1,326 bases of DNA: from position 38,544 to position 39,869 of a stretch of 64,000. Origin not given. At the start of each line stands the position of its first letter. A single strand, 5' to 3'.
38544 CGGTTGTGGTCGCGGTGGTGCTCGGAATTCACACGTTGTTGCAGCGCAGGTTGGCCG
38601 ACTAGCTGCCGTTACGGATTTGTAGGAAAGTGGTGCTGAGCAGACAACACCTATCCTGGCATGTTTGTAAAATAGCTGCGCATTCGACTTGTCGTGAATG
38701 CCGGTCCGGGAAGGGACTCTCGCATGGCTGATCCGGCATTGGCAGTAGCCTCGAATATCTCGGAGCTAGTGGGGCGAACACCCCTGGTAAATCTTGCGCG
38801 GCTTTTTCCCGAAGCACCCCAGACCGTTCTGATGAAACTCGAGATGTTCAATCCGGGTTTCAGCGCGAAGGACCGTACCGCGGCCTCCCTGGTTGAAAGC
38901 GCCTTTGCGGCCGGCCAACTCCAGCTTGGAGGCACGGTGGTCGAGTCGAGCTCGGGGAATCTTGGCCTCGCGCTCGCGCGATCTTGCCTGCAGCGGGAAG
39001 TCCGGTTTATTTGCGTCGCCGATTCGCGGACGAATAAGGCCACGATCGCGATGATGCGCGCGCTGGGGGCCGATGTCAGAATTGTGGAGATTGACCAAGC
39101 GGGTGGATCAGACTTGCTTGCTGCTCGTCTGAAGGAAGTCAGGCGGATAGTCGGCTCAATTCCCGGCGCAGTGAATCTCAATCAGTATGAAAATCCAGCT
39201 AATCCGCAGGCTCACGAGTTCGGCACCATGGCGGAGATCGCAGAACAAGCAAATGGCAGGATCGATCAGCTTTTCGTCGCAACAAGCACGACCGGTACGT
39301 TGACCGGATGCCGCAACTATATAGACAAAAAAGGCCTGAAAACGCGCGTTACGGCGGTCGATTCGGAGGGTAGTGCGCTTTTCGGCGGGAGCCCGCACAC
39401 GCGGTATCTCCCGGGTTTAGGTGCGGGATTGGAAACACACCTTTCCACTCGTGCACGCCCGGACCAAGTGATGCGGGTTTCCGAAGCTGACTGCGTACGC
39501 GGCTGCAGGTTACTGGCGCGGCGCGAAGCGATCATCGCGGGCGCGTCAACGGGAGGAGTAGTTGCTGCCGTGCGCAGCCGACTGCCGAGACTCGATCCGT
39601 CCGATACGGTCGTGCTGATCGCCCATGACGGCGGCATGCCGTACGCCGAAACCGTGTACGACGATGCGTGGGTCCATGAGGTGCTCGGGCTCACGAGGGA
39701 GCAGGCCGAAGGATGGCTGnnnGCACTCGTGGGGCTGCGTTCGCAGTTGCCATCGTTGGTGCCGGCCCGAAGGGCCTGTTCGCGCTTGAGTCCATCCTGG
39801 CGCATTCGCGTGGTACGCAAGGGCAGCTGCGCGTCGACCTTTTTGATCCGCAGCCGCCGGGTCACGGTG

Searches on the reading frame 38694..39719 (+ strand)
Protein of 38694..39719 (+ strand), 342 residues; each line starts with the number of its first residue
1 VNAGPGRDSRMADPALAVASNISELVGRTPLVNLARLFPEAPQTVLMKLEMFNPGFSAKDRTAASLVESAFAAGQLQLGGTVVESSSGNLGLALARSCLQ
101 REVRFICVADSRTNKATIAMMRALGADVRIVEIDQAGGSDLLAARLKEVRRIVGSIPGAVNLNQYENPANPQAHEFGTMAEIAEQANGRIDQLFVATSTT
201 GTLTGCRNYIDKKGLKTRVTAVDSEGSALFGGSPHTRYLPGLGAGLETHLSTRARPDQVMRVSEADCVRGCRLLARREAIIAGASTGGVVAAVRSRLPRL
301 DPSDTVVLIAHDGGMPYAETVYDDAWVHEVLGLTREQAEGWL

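Call 5: search_protein_families(library=pfam, proteins=[window:38694-39719:+], max_evalue=0.01)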
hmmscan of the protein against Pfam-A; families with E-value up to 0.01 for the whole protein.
window:38694-39719:+ (342 aa): 1 family
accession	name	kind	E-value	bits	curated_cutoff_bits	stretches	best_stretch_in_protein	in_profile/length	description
PF00291.31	PALP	-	5.6e-58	197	35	1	22-310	1-293/295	Pyridoxal-phosphate dependent enzyme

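Call 6: search_protein_families(library=ncbifam, proteins=[window:38694-39719:+], max_evalue=0.01)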
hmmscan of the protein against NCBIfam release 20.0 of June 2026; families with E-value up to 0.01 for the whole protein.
window:38694-39719:+ (342 aa): 30 families (the best 25 are shown)
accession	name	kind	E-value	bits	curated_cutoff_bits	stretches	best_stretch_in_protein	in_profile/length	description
TIGR03945.1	PLP_SbnA_fam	equivalog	3.1e-104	348.3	349.95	1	22-327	1-304/304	2,3-diaminopropionate biosynthesis protein SbnA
TIGR01136.1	cysKM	subfamily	1.9e-58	198.2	344.15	1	22-319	1-295/299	cysteine synthase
TIGR01137.1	cysta_beta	equivalog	1.7e-56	191.8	510.25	1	19-330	2-318/457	cystathionine beta-synthase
NF007989.0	PRK10717.1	equivalog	2e-55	188.2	387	1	18-329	4-324/334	cysteine synthase A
TIGR01139.1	cysK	equivalog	8.5e-53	179.5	350.95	1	22-319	1-294/298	cysteine synthase A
NF053679.1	CysteaSynCapA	equivalog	1.4e-47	162.1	600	1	17-329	5-326/329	cysteate synthase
NF008735.0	PRK11761.1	equivalog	1.2e-45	156.1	413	1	20-320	4-291/296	cysteine synthase CysM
TIGR01138.1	cysM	equivalog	1.7e-44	152.5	394.2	1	22-320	2-287/290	cysteine synthase B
NF052478.1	CystDsulMYC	equivalog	1.8e-14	53.8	600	1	47-330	41-333/354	L-cysteine desulfhydrase Cds1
NF005680.0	PRK07476.1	equivalog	3.4e-14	52.6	413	1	18-222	13-204/326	hydroxyectoine utilization dehydratase EutB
NF005292.0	PRK06815.1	equivalog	1.3e-11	44.1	371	1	19-224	12-204/320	threonine/serine dehydratase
NF006094.0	PRK08246.1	subfamily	6.1e-11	42.3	331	1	17-227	12-203/310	serine/threonine dehydratase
TIGR02991.1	ectoine_eutB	equivalog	7.1e-11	41.6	413.35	1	18-228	9-206/317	hydroxyectoine utilization dehydratase EutB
NF006390.0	PRK08639.1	equivalog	2.4e-09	36.7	421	1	17-228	14-216/418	threonine ammonia-lyase IlvA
NF009130.0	PRK12483.1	subfamily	1.4e-08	33.8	801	1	19-228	28-225/521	threonine ammonia-lyase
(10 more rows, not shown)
